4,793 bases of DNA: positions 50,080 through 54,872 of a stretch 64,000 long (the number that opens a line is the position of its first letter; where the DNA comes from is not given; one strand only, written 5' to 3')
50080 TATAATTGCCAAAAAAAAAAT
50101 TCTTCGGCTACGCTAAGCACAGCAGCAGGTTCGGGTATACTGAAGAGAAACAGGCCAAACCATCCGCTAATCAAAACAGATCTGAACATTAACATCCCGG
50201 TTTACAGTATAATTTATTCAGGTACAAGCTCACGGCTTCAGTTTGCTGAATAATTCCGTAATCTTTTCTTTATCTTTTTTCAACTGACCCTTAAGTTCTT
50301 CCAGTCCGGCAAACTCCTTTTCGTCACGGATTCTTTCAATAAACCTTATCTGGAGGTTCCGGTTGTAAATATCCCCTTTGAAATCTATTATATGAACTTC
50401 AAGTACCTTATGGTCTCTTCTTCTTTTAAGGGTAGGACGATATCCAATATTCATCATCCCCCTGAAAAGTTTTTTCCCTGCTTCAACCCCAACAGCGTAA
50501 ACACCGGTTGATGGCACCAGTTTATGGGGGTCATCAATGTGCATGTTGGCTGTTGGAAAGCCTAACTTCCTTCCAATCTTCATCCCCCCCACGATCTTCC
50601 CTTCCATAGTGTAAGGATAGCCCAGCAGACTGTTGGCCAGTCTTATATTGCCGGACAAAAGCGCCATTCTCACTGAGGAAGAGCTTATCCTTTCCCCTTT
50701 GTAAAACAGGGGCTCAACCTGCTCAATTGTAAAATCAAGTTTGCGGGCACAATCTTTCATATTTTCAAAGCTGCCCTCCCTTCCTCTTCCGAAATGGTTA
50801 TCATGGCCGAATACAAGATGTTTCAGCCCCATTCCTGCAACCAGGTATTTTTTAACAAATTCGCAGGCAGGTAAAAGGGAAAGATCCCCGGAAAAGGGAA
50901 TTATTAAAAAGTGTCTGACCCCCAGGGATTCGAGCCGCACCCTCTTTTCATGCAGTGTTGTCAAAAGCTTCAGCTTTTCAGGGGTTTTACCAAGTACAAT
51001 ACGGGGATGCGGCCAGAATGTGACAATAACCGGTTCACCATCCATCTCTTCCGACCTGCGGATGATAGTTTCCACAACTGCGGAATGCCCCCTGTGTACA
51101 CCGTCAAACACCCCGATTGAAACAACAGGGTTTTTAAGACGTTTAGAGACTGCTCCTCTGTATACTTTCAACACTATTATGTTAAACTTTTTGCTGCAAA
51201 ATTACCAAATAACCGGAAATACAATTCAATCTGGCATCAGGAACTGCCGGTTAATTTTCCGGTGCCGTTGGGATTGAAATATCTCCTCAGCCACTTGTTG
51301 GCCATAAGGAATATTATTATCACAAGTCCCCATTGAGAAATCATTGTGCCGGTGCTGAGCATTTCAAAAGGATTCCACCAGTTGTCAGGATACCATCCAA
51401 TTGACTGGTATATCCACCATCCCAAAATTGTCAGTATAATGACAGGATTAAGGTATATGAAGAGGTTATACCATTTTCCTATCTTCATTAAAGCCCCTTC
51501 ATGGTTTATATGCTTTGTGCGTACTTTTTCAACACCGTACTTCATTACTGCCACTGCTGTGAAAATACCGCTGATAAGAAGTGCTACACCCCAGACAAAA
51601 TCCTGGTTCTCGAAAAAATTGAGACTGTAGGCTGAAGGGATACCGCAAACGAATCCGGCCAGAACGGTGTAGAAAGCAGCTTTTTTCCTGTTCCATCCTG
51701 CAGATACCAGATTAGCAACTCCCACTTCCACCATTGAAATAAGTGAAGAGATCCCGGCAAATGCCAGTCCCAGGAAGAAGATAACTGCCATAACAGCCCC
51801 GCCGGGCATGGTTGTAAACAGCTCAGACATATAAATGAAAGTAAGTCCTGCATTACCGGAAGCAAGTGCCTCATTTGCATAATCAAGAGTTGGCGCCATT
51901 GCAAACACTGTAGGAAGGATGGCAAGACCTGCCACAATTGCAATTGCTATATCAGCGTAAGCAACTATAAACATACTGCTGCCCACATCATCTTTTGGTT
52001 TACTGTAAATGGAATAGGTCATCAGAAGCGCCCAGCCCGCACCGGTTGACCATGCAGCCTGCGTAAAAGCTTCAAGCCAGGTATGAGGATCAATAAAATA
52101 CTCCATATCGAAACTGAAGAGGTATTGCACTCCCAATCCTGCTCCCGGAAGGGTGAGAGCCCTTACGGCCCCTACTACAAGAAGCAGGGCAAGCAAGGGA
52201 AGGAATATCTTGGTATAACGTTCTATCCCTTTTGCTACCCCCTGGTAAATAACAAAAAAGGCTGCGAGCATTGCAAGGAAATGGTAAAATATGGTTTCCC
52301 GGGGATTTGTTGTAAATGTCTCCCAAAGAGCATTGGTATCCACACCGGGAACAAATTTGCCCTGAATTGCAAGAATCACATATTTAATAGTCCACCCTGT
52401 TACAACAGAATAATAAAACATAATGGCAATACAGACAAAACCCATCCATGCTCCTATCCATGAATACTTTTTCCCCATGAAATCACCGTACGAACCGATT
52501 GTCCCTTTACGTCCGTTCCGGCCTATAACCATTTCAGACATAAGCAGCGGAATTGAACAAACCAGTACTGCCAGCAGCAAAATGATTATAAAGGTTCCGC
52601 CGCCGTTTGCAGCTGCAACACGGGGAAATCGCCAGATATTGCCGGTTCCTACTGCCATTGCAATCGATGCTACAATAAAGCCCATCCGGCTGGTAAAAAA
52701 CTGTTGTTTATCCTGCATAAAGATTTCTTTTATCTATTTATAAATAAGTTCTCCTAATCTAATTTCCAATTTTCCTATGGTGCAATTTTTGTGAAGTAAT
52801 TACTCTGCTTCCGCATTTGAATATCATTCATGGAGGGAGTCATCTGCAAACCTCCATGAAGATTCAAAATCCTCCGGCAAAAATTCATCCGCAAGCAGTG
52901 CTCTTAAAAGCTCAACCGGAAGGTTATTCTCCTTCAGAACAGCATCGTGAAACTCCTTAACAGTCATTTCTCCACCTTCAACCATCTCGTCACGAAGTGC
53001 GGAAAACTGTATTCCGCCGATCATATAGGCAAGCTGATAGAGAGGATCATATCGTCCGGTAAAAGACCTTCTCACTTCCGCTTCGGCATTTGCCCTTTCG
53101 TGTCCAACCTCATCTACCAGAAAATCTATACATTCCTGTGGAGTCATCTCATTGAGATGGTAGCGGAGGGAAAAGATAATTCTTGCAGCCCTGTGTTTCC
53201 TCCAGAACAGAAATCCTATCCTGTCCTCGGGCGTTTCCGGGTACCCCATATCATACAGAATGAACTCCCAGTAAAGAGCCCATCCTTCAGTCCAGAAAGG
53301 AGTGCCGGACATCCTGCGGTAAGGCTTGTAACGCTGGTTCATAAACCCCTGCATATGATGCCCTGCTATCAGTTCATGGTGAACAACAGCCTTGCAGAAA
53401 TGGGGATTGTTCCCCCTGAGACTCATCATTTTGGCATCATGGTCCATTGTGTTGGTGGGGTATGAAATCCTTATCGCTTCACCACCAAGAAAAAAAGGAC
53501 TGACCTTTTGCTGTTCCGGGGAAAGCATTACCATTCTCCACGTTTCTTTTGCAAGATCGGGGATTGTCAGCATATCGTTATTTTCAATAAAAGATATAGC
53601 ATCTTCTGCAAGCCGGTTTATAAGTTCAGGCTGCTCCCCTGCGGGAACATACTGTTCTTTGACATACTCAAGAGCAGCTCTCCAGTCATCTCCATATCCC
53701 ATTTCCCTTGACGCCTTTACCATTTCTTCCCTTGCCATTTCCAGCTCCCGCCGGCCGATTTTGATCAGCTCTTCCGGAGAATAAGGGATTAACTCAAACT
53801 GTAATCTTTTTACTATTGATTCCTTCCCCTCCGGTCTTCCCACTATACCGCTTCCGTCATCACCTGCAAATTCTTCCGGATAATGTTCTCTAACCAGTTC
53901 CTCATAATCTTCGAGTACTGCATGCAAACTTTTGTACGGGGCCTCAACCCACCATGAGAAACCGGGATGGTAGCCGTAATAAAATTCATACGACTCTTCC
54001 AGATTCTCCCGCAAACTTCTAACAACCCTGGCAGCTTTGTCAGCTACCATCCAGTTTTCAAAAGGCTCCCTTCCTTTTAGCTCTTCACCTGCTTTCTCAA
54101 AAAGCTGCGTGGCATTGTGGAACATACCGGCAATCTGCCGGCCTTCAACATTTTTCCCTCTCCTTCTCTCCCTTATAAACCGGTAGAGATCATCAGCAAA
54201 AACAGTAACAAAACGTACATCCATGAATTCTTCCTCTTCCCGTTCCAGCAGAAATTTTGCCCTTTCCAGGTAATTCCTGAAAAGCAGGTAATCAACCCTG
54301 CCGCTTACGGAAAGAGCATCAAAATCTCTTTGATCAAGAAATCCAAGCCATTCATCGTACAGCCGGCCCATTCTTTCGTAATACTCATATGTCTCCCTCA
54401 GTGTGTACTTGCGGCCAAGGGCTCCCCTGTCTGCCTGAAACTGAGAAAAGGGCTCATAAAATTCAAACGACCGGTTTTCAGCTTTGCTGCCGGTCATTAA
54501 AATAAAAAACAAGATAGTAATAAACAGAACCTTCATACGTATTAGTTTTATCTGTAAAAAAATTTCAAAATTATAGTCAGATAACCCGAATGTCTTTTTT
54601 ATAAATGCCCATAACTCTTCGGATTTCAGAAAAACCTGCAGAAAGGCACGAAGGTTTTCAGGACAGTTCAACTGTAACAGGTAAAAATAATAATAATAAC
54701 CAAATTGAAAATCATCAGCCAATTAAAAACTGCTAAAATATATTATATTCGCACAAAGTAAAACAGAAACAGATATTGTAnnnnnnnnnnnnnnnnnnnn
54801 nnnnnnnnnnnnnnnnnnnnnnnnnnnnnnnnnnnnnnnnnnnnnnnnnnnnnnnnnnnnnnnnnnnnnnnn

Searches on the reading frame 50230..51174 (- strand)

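Call 65: search_protein_families(library=pfam, proteins=[window:50230-51174:-], max_evalue=0.00001)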
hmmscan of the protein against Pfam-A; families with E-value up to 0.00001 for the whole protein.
window:50230-51174:- (314 aa): 2 families
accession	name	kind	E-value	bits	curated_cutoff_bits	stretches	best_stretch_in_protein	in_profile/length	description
PF01687.23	Flavokinase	-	1.2e-42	145.5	19.6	1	184-308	1-123/124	Riboflavin kinase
PF06574.18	FAD_syn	-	3.3e-42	144.4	27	1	12-166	4-157/158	FAD synthetase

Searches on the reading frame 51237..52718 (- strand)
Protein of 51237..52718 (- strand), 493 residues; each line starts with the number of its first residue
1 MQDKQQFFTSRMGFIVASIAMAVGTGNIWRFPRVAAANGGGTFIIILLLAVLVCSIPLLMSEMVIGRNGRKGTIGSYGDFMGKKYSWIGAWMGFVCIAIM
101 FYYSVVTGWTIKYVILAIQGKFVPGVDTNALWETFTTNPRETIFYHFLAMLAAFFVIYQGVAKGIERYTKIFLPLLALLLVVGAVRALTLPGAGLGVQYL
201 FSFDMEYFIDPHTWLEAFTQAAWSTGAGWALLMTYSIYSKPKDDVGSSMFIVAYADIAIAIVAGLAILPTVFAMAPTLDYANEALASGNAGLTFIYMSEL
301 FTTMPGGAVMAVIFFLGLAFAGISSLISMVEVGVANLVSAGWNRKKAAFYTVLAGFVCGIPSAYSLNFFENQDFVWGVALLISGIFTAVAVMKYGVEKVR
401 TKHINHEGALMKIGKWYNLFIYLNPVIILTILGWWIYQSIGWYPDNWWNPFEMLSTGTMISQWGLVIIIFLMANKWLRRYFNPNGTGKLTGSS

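Call 65: search_protein_families(library=pfam, proteins=[window:51237-52718:-], max_evalue=0.00001)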
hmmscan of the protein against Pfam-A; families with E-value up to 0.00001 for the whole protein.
window:51237-52718:- (493 aa): 1 family
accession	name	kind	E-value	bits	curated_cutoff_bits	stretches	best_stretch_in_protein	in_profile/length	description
PF00209.24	SNF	-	1.8e-54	185.8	27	2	148-477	182-522/524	Sodium:neurotransmitter symporter family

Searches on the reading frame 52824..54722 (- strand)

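Call 65: search_protein_families(library=pfam, proteins=[window:52824-54722:-], max_evalue=0.00001)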
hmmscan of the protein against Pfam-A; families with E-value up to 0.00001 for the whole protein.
window:52824-54722:- (632 aa): 1 family
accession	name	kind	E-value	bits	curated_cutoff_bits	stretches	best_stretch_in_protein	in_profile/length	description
PF05960.17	DUF885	-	1.4e-49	170.6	32.4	1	113-609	22-531/532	Bacterial protein of unknown function (DUF885)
